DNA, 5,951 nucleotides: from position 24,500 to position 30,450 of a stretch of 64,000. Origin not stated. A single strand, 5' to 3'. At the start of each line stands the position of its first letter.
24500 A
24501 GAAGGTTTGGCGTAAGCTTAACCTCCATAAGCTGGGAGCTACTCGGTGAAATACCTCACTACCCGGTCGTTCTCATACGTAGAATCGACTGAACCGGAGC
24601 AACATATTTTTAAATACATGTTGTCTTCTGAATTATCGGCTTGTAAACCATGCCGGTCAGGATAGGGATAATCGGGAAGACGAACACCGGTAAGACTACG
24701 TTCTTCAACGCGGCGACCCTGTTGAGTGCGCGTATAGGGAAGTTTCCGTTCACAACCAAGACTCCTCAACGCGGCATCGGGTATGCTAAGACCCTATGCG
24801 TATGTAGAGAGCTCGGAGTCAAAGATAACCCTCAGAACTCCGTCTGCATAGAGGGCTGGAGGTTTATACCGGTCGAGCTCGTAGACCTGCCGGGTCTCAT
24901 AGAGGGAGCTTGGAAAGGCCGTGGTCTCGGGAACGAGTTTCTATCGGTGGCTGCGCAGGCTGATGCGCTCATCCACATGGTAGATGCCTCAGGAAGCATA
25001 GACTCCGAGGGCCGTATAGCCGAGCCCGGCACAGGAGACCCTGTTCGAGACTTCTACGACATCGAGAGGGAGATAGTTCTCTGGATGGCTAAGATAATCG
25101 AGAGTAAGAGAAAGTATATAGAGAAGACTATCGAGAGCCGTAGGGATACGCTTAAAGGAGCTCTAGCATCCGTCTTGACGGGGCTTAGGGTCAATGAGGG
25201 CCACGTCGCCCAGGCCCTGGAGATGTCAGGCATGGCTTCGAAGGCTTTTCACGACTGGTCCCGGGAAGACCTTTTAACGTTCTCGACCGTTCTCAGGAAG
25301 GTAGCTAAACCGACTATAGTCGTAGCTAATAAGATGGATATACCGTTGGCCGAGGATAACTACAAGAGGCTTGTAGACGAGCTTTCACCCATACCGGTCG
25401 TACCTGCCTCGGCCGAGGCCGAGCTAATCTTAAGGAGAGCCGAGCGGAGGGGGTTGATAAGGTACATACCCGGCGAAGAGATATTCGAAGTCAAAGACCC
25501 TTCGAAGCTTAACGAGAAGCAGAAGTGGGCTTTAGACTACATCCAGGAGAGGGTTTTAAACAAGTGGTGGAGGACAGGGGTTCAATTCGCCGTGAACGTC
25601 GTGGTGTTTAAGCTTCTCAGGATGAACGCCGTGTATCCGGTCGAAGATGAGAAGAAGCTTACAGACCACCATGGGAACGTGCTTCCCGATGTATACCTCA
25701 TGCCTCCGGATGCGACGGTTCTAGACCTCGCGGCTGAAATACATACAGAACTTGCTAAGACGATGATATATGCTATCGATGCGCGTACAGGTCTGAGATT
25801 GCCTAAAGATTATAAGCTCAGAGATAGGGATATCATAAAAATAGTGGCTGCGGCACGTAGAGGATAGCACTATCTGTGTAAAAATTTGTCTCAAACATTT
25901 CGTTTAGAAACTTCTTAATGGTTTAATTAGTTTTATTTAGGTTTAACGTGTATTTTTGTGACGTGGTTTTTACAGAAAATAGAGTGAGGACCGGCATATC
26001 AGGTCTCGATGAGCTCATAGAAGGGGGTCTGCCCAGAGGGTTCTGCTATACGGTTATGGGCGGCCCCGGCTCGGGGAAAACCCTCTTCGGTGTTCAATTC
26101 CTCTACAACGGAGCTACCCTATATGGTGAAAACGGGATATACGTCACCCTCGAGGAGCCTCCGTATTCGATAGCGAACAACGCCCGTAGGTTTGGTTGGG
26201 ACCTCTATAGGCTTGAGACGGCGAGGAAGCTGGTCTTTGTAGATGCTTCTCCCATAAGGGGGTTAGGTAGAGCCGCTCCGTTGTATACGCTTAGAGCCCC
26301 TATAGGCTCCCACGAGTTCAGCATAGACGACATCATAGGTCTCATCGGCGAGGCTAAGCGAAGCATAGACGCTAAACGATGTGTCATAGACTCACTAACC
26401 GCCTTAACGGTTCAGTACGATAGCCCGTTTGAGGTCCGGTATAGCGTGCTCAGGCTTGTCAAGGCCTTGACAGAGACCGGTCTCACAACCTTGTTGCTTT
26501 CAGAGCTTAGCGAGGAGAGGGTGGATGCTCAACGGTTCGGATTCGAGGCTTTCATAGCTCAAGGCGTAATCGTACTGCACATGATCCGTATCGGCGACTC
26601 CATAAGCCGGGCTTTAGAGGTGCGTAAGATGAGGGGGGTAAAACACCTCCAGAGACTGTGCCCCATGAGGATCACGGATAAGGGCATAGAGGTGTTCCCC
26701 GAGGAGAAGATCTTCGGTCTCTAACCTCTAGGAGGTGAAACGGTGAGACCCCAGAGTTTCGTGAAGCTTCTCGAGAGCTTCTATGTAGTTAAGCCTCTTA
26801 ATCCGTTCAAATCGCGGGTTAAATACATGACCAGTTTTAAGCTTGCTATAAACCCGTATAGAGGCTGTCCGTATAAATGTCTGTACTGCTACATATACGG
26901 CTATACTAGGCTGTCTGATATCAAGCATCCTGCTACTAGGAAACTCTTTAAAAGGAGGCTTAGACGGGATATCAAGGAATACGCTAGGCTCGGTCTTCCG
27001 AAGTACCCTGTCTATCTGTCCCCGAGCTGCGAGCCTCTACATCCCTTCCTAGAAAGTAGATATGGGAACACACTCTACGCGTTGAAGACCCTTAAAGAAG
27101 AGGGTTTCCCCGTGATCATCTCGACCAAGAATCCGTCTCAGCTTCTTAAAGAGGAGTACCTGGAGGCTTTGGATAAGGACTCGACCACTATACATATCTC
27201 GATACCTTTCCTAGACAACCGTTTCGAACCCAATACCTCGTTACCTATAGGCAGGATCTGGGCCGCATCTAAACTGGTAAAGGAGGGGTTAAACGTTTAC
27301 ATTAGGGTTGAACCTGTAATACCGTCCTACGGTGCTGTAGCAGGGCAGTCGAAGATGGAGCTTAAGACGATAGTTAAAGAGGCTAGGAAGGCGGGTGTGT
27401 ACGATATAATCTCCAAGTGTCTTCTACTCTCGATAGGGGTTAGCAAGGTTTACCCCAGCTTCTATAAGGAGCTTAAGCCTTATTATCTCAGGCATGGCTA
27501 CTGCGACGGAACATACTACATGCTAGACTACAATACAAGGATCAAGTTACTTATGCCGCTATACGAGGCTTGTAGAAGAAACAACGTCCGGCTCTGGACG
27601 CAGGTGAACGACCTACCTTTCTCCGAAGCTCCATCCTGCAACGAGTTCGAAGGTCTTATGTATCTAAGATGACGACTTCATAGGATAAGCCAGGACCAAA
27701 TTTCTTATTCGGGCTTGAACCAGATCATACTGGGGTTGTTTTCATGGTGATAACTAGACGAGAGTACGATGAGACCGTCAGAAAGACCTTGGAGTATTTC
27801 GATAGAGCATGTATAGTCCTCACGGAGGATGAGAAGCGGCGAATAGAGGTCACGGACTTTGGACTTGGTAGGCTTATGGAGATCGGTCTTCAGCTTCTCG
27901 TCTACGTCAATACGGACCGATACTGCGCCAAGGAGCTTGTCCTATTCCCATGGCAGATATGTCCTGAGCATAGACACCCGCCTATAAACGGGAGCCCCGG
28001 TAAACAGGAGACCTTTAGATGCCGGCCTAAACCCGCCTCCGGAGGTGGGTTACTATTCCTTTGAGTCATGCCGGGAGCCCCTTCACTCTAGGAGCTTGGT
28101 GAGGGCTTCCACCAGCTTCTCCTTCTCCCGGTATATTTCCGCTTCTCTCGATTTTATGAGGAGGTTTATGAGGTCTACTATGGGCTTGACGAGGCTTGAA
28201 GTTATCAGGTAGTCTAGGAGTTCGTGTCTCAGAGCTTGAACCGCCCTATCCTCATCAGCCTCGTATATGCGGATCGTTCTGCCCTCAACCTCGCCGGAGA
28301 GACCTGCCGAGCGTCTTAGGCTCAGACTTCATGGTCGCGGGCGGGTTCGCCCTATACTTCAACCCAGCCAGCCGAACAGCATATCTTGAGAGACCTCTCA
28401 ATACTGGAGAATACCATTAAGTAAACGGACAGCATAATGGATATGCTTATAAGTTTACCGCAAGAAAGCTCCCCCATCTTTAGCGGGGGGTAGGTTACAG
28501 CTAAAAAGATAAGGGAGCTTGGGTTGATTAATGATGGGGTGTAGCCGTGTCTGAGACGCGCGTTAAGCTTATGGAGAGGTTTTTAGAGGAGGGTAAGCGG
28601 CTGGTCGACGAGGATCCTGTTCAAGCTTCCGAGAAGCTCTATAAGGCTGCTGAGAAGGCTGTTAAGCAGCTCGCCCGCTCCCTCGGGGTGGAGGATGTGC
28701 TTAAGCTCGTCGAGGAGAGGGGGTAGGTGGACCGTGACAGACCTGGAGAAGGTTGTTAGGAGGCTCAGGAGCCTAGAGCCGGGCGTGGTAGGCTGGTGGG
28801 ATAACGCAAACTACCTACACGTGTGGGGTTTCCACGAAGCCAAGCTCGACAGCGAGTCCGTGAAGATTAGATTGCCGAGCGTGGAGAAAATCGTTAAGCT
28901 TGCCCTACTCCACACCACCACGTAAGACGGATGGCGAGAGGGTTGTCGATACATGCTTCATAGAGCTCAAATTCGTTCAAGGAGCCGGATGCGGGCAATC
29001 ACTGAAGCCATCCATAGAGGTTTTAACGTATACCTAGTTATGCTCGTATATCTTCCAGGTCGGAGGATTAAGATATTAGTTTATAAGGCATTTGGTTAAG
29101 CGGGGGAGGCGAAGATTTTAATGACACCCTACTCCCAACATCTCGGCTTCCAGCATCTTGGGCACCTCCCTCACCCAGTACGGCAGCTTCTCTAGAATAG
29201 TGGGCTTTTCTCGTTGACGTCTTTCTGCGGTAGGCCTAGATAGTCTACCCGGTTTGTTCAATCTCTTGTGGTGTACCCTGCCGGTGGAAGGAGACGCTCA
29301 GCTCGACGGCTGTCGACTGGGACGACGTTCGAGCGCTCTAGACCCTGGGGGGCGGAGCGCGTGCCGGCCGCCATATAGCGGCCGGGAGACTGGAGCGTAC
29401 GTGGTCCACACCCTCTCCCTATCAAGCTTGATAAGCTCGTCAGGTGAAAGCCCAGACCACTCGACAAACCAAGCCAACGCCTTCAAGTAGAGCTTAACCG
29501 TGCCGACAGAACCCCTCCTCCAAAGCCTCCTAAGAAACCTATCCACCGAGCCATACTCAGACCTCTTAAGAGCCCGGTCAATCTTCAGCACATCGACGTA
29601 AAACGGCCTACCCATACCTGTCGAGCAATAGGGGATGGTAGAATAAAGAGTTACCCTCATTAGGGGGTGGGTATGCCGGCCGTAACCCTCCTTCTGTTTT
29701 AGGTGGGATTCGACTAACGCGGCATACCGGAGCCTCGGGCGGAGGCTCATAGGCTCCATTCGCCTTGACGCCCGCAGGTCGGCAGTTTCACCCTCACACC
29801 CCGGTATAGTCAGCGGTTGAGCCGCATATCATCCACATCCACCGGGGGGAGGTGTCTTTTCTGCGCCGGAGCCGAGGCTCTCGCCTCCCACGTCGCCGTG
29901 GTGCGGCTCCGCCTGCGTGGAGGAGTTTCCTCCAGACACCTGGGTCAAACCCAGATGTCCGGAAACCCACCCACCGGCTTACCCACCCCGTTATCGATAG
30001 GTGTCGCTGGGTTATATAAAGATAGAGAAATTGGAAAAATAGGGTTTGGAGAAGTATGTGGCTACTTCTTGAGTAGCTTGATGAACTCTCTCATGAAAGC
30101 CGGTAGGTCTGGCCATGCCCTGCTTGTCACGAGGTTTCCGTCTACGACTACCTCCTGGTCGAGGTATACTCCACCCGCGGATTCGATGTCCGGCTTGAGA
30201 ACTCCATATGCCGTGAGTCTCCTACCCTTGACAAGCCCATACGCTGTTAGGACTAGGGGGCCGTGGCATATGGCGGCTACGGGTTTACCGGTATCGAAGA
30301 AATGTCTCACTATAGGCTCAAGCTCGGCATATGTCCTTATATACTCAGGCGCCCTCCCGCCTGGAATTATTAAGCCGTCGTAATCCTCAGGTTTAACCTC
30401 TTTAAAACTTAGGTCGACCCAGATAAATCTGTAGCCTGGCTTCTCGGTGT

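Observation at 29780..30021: GC-rich block 2 has its own near-consensus TATA box, making it a candidate structured ncRNA or a long structured leader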

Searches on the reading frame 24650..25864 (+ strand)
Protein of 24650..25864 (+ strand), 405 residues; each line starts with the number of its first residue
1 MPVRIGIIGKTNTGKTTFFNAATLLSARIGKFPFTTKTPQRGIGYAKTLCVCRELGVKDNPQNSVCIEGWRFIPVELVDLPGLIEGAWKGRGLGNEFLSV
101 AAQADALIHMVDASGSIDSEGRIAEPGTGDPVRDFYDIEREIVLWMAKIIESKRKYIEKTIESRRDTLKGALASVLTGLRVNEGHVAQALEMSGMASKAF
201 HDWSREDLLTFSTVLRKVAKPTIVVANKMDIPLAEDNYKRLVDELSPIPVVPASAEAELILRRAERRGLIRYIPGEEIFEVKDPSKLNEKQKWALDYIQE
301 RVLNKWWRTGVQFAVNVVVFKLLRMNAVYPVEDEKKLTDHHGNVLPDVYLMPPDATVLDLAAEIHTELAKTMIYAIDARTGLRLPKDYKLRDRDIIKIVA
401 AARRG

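Call 19: find_encoding_contigs(protein=window:24650-25864:+, flank=10000, max_places=6)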
Protein window:24650-25864:+ (405 aa): 3 contigs read that carry it; 3 places shown.
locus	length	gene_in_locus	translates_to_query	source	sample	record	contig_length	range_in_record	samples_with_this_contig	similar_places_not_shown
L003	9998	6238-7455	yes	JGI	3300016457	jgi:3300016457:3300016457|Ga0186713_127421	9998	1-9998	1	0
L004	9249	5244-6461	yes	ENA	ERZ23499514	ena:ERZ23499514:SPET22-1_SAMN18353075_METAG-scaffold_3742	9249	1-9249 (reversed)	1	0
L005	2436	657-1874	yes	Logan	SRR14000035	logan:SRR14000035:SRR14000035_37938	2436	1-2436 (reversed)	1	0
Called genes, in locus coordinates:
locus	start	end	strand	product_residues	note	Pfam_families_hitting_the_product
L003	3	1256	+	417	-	?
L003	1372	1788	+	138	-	PF01870:Hjc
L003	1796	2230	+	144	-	PF03686:UPF0146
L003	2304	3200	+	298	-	PF01261:AP_endonuc_2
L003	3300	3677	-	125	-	PF14464:Prok-JAB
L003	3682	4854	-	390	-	PF00155:Aminotran_1_2, PF01041:DegT_DnrJ_EryC1, PF01053:Cys_Met_Meta_PP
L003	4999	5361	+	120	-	-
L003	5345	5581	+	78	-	PF01996:F420_ligase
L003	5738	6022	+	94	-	PF01996:F420_ligase (weak)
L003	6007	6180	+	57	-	-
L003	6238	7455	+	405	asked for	PF00350:Dynamin_N (faint), PF01926:MMR_HSR1, PF02421:FeoB_N (faint), PF08438:YGR210-like_G4, PF02824:TGS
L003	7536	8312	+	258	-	PF06745:ATPase, PF23442:DUF7125 (faint)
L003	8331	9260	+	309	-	PF04055:Radical_SAM (weak)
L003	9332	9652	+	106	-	-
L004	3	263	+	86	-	?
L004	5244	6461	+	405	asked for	PF00350:Dynamin_N (faint), PF01926:MMR_HSR1, PF02421:FeoB_N (faint), PF08438:YGR210-like_G4, PF02824:TGS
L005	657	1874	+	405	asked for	PF00350:Dynamin_N (faint), PF01926:MMR_HSR1, PF02421:FeoB_N (faint), PF08438:YGR210-like_G4, PF02824:TGS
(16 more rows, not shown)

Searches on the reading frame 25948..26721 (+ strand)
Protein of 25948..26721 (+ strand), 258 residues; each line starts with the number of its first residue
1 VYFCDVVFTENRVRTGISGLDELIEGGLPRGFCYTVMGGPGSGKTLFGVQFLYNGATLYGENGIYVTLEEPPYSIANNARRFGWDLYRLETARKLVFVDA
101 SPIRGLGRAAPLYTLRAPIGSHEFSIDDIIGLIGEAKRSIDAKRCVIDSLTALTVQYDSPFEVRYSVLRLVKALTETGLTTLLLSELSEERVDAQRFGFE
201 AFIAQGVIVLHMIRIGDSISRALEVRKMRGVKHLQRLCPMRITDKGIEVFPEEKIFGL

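Call 11: search_protein_families(library=pfam, proteins=[window:25948-26721:+], max_evalue=0.01)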
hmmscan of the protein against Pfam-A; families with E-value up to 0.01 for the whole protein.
window:25948-26721:+ (258 aa): 2 families
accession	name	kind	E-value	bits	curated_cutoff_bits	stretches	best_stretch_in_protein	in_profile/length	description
PF06745.19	ATPase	-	1.4e-67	227.9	26.6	1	13-253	1-230/231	KaiC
PF13481.12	AAA_25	-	8.9e-05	22.6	27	1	11-154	13-156/195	AAA domain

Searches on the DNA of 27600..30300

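Call 5: search_rna_families(source=window, start=29400, end=30300, threshold=evalue, max_evalue=1, show_alignments=2)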
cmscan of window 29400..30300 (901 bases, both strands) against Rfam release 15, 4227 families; matches with E-value up to 1: 1.
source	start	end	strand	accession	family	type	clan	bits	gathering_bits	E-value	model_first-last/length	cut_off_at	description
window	29671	29982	-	RF00373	RNaseP_arch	Gene; ribozyme;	CL00002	195.5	84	1.6e-58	1-288/288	no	Archaeal RNase P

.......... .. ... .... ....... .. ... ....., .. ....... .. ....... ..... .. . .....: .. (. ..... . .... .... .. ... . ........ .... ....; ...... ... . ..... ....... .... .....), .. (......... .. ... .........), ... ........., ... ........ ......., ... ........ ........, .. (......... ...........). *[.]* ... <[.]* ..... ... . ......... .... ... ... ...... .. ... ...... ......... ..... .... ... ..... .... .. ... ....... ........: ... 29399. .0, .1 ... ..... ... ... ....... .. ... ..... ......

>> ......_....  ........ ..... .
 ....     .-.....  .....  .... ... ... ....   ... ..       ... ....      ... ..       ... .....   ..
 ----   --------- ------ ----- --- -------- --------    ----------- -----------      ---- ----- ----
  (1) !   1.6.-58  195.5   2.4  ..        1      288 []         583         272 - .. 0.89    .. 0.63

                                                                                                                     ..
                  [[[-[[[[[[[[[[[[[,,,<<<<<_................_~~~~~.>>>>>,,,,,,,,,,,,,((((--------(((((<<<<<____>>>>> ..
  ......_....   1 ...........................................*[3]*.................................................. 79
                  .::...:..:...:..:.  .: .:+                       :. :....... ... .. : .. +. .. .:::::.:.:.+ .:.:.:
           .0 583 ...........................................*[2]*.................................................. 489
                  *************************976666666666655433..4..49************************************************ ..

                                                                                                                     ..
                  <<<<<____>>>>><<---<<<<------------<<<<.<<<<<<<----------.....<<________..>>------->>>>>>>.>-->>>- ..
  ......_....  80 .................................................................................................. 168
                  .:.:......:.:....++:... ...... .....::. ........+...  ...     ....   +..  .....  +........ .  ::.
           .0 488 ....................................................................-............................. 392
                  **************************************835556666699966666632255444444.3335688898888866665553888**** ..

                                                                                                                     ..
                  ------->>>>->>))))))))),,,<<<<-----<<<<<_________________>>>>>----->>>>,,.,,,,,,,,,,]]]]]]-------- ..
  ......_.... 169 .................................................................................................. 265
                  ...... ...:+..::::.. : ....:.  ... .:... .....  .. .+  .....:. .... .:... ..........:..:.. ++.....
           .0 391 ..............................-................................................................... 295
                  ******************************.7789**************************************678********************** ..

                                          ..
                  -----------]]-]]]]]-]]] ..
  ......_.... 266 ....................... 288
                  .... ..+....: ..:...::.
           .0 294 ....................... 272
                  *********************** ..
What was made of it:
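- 29919..29932 (-): CR-I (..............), including the 5' strand of the P4 pseudoknot (29927-29919, AACUCCUCC). Aligned to the CR-I consensus in call 5.
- On Archaeal RNase P RNA (RF00373): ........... (CR-I), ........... (CR-II/III region), GGGUGAAAC (CR-IV) and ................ (CR-V) all align to the consensus (call 5). No large deletion relative to the model (call 5).
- On Archaeal SRP RNA: No SRP hit even at E up to 1 (call 5).
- Closest known: Archaeal RNase P RNA, type A. Different: There is a somewhat long P3 hairpin (an insertion relative to the model, call 5), CR-I reads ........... rather than the consensus ...AAAGUCC, and P1 is 7 bp longer than the Rfam model.
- Closest known: Type T. 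Different: This RNA has it (model positions 60-200 are all aligned, call 5), so it is not type T.
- A permissive Rfam scan (E up to 1, both strands) of 29400-30300 returned only the RNase P clan (call 5).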

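Call 12: search_rna_families(source=window, start=27600, end=29700, threshold=evalue, max_evalue=10)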
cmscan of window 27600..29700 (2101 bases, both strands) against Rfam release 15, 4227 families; matches with E-value up to 10: 5.
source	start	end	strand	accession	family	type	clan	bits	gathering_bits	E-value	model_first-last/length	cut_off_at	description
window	28955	29008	-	RF01153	sn3060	Gene; snRNA; snoRNA; CD-box;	-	25.6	45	0.015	1-67/67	no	Small nucleolar RNA sn3060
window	29671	29700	-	RF00373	RNaseP_arch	Gene; ribozyme;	CL00002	16.6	84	0.042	259-288/288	5'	Archaeal RNase P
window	28473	28563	+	RF02207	WT1-AS_5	Gene; lncRNA;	-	13.7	80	3.7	1-79/79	no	WT1 antisense RNA conserved region 5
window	28530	28589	+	RF02475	GlsR6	Gene; snRNA; snoRNA; CD-box;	-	13.7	75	5.3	1-59/59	no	Small nucleolar RNA GlsR6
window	28105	28219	-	RF01986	ZEB2_AS1_3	Gene; lncRNA;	-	13.4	55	9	1-100/100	no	ZEB2 antisense RNA 1 conserved region 3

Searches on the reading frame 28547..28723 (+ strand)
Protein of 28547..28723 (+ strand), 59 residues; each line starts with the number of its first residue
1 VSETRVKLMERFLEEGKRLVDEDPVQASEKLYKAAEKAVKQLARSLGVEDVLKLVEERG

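Call 11: search_protein_families(library=pfam, proteins=[window:28547-28723:+], max_evalue=0.01)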
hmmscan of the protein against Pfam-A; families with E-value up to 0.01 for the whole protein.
window:28547-28723:+ (59 aa): 1 family
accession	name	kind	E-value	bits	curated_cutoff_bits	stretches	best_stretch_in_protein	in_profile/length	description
PF05942.16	PaREP1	-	7.5e-11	42.4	24.4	1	5-55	2-52/115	Archaeal PaREP1/PaREP8 family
